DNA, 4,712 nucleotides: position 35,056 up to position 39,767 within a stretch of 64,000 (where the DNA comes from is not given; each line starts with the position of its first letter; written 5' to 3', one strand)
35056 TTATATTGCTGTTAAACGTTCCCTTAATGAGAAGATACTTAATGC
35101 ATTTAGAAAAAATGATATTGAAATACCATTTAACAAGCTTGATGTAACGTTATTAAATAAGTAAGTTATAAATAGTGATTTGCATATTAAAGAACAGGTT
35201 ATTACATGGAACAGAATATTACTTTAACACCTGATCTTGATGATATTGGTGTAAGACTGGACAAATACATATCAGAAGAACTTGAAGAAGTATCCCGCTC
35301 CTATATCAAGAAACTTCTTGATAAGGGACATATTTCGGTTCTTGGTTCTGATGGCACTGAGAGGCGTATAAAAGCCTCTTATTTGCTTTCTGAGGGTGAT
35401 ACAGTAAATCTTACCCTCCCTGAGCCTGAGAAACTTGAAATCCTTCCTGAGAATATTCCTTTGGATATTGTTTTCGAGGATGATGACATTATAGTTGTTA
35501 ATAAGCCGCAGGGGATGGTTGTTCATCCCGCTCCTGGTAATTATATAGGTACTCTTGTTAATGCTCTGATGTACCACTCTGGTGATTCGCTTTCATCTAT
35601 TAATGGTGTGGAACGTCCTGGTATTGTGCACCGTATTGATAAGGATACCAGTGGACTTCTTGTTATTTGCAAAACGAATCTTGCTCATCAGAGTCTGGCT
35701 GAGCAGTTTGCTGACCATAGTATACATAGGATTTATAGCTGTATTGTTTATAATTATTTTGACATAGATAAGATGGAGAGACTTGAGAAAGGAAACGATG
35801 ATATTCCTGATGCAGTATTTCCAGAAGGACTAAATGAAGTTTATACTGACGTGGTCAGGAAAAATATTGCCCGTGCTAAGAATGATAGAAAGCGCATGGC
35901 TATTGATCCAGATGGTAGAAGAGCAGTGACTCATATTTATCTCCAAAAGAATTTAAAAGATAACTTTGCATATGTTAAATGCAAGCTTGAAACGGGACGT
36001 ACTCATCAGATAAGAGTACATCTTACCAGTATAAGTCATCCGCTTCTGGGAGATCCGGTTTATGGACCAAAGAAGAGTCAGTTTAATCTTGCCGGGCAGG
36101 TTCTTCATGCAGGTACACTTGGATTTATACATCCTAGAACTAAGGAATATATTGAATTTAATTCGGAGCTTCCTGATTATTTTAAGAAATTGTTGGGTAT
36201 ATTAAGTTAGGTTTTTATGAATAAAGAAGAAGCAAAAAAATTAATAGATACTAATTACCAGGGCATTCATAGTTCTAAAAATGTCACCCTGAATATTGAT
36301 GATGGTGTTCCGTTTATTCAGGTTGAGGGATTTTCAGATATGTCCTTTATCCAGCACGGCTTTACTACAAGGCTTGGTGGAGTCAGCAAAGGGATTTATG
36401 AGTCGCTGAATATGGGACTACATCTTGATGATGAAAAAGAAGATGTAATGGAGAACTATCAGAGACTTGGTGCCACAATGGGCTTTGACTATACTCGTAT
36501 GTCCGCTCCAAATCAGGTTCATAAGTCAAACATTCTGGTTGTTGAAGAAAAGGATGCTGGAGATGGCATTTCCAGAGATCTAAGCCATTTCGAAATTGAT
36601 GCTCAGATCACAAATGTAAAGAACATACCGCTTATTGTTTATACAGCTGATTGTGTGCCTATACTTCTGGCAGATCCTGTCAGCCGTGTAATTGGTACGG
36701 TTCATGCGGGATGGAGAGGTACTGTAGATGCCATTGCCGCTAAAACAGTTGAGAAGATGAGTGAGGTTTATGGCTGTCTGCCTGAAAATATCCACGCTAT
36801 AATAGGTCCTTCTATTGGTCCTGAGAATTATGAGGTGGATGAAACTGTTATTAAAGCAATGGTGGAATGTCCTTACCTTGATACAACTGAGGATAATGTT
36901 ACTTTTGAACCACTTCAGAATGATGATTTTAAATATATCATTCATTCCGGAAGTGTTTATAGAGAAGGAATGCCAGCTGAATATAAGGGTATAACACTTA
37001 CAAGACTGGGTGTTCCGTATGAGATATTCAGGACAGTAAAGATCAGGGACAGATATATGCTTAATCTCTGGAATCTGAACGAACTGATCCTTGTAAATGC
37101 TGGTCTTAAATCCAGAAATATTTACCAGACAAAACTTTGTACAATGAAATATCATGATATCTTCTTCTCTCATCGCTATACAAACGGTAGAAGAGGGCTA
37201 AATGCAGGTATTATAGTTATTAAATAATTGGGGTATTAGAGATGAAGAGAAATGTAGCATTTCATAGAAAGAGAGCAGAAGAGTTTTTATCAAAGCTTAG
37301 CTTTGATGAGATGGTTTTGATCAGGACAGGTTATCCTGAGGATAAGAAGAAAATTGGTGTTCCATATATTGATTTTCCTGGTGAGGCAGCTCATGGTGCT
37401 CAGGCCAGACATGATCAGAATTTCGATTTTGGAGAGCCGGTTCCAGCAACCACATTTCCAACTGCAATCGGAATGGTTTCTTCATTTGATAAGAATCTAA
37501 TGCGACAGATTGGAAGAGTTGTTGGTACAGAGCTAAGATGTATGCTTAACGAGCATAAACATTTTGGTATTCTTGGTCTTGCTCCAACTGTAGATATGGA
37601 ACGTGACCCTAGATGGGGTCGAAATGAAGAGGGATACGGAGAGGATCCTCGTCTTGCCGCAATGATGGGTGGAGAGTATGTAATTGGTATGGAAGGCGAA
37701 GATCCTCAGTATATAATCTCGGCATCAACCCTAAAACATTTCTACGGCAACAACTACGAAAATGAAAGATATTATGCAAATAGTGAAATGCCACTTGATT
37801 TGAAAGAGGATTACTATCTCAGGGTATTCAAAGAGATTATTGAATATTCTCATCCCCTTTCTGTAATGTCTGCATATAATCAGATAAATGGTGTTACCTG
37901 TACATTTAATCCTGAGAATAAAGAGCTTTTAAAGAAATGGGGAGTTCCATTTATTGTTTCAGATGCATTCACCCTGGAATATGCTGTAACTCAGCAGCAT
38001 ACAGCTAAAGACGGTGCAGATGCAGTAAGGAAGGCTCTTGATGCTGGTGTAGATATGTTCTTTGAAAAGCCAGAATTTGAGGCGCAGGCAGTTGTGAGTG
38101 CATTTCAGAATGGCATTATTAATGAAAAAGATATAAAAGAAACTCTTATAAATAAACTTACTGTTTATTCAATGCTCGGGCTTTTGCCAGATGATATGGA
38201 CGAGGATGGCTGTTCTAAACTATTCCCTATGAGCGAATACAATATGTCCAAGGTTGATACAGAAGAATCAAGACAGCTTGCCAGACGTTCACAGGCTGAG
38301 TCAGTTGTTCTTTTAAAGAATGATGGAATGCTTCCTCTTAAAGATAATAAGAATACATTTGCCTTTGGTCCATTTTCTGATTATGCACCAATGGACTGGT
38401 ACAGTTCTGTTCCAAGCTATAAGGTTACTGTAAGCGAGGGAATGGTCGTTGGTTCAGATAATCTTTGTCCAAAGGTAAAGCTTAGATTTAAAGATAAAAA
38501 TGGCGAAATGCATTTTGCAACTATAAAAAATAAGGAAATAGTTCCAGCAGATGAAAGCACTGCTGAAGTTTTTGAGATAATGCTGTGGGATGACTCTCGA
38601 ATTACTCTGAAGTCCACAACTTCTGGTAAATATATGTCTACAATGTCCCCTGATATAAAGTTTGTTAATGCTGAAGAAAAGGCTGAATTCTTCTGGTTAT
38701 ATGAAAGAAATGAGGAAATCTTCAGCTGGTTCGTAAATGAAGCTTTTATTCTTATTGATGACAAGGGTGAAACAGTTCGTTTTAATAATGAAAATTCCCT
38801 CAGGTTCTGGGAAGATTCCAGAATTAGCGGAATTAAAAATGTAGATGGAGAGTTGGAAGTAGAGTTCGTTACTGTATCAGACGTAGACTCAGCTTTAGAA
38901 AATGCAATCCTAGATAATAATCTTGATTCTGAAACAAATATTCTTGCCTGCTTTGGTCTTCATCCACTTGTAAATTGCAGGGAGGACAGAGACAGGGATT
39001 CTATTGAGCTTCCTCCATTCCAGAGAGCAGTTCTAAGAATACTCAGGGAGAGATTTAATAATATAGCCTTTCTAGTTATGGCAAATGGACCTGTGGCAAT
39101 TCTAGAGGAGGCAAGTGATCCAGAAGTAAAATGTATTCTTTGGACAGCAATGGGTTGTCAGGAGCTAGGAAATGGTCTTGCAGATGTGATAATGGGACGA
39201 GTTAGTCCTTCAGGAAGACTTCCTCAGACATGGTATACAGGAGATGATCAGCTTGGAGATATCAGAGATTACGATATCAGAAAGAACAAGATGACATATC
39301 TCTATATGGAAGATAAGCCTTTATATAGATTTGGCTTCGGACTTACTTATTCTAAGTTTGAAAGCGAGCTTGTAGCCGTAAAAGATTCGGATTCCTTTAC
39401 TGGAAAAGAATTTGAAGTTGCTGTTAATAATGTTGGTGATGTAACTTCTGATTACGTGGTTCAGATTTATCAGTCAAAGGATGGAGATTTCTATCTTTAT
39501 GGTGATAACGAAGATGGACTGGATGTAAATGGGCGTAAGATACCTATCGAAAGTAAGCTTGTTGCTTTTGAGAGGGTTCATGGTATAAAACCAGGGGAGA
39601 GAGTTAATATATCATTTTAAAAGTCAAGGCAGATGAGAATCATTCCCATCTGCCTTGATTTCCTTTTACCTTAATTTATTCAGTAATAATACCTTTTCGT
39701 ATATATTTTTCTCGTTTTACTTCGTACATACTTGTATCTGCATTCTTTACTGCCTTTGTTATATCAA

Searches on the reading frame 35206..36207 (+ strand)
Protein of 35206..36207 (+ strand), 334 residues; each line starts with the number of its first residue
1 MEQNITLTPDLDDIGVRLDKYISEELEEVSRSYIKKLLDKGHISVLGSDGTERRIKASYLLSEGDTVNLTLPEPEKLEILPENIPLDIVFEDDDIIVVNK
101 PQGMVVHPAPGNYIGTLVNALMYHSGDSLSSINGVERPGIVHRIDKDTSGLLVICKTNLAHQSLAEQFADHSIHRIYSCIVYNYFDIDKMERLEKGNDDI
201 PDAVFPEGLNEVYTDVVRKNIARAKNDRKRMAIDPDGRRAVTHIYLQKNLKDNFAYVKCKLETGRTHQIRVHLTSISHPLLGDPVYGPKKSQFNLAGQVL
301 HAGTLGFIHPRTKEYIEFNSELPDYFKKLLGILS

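Call 44: search_protein_families(library=pfam, proteins=[window:35206-36207:+], max_evalue=0.001)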
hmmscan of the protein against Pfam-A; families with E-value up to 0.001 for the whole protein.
window:35206-36207:+ (334 aa): 2 families
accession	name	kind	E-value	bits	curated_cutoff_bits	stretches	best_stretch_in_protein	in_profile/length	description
PF00849.27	PseudoU_synth_2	-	3.9e-31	108.8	26.8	1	94-274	1-151/152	RNA pseudouridylate synthase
PF01479.30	S4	-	0.0001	22.4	22.8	0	16-67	1-48/48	S4 domain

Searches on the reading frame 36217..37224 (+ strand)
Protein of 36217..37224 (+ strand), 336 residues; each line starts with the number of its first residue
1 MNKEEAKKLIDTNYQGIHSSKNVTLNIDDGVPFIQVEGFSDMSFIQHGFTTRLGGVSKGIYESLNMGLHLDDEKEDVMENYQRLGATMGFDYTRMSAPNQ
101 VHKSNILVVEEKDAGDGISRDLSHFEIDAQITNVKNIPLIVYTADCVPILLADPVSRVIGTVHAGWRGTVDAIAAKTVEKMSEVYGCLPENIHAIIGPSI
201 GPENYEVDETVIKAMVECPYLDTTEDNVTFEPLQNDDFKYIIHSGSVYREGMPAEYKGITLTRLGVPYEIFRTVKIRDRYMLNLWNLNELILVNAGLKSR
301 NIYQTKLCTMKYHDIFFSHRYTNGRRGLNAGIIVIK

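Call 44: search_protein_families(library=pfam, proteins=[window:36217-37224:+], max_evalue=0.001)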
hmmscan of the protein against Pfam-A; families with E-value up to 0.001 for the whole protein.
window:36217-37224:+ (336 aa): 1 family
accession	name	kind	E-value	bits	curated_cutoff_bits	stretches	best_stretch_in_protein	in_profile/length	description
PF02578.20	Cu-oxidase_4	-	5.6e-75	252.3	22.9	1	50-333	1-237/238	Multi-copper polyphenol oxidoreductase laccase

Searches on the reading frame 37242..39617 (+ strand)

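Call 44: search_protein_families(library=pfam, proteins=[window:37242-39617:+], max_evalue=0.001)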
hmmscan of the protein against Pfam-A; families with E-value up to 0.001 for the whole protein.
window:37242-39617:+ (792 aa): 2 families
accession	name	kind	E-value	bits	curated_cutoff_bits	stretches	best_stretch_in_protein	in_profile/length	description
PF00933.27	Glyco_hydro_3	-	1e-32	114.3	27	1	69-301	82-309/316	Glycosyl hydrolase family 3 N terminal domain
PF01915.27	Glyco_hydro_3_C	-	7.1e-32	111.4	31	1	355-703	1-200/200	Glycosyl hydrolase family 3 C-terminal domain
